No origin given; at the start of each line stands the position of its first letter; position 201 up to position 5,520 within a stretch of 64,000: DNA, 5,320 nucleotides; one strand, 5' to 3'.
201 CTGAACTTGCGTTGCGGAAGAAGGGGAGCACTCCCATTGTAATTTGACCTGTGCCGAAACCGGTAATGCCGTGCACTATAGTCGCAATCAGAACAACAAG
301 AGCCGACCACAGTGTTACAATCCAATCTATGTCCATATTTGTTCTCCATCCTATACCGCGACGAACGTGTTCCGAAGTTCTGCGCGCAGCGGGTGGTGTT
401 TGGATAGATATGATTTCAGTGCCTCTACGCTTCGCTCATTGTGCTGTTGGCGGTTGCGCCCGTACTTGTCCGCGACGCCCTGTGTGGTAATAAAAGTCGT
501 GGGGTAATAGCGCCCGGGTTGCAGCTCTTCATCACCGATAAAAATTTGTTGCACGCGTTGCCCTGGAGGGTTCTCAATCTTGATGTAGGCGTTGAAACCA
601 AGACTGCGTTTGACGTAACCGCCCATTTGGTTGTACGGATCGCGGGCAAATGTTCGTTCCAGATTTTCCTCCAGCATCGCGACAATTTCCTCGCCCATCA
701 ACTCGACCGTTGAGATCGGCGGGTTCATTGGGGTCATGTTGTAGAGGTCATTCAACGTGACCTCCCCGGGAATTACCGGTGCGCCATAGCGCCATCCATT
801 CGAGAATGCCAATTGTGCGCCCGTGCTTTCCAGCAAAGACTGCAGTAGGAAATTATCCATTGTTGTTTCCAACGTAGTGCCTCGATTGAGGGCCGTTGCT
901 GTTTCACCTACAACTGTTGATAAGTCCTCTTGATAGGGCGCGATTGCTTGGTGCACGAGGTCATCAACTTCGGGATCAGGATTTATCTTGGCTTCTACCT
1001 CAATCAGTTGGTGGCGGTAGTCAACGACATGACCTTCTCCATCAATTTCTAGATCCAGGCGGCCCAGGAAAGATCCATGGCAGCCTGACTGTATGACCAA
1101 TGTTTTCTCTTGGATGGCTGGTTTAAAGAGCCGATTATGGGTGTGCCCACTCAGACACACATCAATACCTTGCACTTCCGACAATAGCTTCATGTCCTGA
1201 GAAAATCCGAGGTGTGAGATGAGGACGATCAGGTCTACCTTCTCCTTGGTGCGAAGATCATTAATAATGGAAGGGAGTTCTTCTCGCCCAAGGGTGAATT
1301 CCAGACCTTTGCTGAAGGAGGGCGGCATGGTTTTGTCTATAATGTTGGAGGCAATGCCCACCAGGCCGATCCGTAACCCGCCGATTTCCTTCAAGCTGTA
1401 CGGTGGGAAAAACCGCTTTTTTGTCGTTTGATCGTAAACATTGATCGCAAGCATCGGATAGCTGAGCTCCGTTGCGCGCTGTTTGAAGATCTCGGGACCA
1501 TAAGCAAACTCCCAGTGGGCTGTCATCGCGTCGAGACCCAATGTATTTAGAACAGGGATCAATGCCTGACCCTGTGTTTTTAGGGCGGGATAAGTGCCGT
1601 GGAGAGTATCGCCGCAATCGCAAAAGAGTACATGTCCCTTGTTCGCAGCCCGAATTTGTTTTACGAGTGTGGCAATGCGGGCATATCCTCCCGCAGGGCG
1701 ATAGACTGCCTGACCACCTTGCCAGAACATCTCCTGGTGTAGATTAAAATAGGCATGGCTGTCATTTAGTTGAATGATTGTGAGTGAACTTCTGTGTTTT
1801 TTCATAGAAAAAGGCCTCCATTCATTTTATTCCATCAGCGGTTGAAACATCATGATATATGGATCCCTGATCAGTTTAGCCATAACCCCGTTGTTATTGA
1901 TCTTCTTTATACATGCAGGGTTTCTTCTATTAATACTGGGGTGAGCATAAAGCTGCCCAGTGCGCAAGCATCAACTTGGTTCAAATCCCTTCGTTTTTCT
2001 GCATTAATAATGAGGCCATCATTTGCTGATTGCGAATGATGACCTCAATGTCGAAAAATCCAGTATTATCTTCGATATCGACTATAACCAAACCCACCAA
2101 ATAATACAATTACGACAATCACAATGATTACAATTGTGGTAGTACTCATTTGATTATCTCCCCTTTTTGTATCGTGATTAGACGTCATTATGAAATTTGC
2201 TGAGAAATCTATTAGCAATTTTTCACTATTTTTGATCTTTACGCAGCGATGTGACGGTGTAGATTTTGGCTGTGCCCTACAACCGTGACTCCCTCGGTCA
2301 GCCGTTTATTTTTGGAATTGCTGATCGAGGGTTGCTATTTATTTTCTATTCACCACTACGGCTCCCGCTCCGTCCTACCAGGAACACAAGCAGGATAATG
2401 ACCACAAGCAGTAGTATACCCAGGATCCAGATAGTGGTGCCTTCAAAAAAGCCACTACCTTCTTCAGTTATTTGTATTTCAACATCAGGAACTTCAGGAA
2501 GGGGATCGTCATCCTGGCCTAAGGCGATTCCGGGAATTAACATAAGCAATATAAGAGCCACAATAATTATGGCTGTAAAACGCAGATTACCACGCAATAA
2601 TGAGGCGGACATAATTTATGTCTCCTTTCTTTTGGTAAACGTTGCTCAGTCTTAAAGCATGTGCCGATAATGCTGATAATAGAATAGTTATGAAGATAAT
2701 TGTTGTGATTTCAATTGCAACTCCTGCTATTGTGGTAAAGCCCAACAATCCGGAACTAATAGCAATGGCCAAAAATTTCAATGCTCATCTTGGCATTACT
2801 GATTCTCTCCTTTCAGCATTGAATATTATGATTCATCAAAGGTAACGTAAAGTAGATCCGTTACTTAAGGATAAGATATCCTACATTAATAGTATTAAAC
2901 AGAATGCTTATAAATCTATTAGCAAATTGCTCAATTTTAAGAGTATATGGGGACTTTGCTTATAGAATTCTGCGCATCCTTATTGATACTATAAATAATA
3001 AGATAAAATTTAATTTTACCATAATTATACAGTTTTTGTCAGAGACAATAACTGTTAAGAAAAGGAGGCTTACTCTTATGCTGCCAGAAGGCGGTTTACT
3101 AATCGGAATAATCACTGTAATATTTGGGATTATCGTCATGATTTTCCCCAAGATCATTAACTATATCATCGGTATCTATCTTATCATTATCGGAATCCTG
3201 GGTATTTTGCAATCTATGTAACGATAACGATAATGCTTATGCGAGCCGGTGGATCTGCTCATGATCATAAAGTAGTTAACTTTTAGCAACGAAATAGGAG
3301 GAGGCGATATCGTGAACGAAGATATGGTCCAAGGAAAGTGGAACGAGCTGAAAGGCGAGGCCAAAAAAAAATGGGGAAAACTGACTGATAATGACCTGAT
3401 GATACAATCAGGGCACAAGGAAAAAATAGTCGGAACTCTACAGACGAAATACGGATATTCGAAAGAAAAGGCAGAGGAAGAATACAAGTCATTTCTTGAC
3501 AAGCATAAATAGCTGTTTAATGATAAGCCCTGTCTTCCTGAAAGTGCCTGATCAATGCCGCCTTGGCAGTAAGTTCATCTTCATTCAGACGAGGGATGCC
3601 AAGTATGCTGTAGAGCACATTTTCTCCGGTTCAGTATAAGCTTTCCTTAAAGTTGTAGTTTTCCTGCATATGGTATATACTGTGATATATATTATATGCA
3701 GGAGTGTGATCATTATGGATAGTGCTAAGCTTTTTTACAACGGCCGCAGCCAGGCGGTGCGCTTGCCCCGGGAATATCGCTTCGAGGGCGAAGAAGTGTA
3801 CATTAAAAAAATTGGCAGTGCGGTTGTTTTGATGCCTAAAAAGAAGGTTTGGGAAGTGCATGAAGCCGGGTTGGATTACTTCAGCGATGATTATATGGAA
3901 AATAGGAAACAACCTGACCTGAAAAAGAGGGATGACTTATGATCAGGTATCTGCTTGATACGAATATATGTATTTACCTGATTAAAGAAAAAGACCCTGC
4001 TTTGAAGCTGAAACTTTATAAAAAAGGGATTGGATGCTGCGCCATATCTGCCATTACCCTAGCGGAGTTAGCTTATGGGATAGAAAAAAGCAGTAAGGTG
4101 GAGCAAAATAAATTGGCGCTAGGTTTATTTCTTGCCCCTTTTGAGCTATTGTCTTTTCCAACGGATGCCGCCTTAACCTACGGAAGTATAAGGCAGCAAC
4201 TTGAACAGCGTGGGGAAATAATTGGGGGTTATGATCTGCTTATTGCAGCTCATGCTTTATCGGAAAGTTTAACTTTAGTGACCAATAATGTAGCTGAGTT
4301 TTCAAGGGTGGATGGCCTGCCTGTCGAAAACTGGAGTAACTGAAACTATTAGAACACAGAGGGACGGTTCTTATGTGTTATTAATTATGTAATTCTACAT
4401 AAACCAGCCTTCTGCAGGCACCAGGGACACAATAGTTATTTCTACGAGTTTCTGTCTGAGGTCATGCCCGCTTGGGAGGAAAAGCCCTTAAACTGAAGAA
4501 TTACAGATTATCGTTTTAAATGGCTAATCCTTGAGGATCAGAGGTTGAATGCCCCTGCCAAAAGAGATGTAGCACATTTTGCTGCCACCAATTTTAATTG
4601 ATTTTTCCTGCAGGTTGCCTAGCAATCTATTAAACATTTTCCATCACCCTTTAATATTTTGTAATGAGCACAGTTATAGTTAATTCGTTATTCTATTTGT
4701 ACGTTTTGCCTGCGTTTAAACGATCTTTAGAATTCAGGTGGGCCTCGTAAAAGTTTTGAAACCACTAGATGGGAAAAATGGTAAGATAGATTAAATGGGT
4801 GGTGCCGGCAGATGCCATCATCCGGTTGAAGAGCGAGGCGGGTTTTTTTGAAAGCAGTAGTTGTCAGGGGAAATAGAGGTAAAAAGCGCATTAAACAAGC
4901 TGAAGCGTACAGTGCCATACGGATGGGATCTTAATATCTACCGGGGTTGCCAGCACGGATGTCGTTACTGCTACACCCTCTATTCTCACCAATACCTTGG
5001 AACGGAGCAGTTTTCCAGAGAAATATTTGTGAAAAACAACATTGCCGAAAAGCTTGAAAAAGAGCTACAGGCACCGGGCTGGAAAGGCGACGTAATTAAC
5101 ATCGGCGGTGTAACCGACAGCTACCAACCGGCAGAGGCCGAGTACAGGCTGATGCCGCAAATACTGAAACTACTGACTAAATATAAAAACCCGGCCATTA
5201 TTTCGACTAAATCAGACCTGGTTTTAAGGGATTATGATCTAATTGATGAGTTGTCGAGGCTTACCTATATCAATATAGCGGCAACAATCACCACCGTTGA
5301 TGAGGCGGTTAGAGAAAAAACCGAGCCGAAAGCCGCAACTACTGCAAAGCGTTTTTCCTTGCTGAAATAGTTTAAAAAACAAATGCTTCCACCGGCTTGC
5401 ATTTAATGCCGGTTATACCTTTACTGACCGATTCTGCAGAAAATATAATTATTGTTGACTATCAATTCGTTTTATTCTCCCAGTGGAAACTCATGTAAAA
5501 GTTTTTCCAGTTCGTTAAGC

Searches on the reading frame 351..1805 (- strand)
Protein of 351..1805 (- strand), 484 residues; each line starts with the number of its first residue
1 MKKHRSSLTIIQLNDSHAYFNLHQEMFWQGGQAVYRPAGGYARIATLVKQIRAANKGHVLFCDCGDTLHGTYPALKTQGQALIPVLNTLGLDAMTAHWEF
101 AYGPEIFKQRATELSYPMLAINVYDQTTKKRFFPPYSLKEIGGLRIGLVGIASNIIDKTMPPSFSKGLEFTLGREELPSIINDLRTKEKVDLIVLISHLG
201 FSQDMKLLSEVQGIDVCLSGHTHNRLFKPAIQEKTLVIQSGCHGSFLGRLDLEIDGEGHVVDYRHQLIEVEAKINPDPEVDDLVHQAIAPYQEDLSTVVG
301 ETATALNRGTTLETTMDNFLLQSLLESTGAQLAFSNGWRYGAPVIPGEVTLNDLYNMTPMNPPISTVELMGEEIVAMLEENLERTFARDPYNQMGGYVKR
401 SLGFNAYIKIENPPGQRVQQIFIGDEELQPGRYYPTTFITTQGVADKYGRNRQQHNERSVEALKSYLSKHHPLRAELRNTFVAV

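Call 63: search_protein_families(library=pfam, proteins=[window:351-1805:-], max_evalue=0.001)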
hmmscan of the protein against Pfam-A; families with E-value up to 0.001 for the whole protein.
window:351-1805:- (484 aa): 2 families
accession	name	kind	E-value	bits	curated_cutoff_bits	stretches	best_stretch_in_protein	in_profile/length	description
PF02872.23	5_nucleotid_C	-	5.4e-19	69.3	23.6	1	299-434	2-138/158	5'-nucleotidase, C-terminal domain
PF00149.33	Metallophos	-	3.2e-06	28.2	21.5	1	9-224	2-190/191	Calcineurin-like phosphoesterase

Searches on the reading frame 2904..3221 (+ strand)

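Call 63: search_protein_families(library=pfam, proteins=[window:2904-3221:+], max_evalue=0.001)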
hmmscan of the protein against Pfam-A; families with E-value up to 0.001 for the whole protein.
window:2904-3221:+ (105 aa): 1 family
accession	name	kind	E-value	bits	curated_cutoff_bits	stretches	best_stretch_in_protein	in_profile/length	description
PF11295.13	DUF3096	-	1.8e-09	37.5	23.3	1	69-103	2-36/37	Protein of unknown function (DUF3096)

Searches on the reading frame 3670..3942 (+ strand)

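Call 63: search_protein_families(library=pfam, proteins=[window:3670-3942:+], max_evalue=0.001)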
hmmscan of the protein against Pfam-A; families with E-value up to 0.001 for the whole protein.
window:3670-3942:+ (90 aa): 1 family
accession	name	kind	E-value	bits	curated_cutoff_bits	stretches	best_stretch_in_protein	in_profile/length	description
PF04014.23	MazE_antitoxin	-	4.6e-07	30.1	24.7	1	24-61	4-47/48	Antidote-toxin recognition MazE, bacterial antitoxin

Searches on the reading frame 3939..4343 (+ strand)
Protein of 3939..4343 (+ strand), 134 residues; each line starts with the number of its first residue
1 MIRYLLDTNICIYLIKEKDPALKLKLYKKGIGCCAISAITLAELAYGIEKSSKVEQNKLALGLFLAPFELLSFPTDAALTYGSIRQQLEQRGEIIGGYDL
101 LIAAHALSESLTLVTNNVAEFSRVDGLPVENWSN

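Call 10: search_protein_families(library=pfam, proteins=[window:3939-4343:+], max_evalue=0.01)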
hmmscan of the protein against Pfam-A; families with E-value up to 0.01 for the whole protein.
window:3939-4343:+ (134 aa): 1 family
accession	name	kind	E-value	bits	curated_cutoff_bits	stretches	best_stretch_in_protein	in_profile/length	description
PF01850.27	PIN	-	4.7e-19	69.6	23.6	1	4-126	1-119/120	PIN domain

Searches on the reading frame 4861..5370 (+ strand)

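Call 10: search_protein_families(library=pfam, proteins=[window:4861-5370:+], max_evalue=0.01)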
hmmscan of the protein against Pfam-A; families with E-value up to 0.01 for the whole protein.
window:4861-5370:+ (169 aa): 1 family
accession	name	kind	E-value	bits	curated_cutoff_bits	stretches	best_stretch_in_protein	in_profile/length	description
PF04055.27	Radical_SAM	-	1.3e-10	42.1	29.5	1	25-166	2-131/166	Radical SAM superfamily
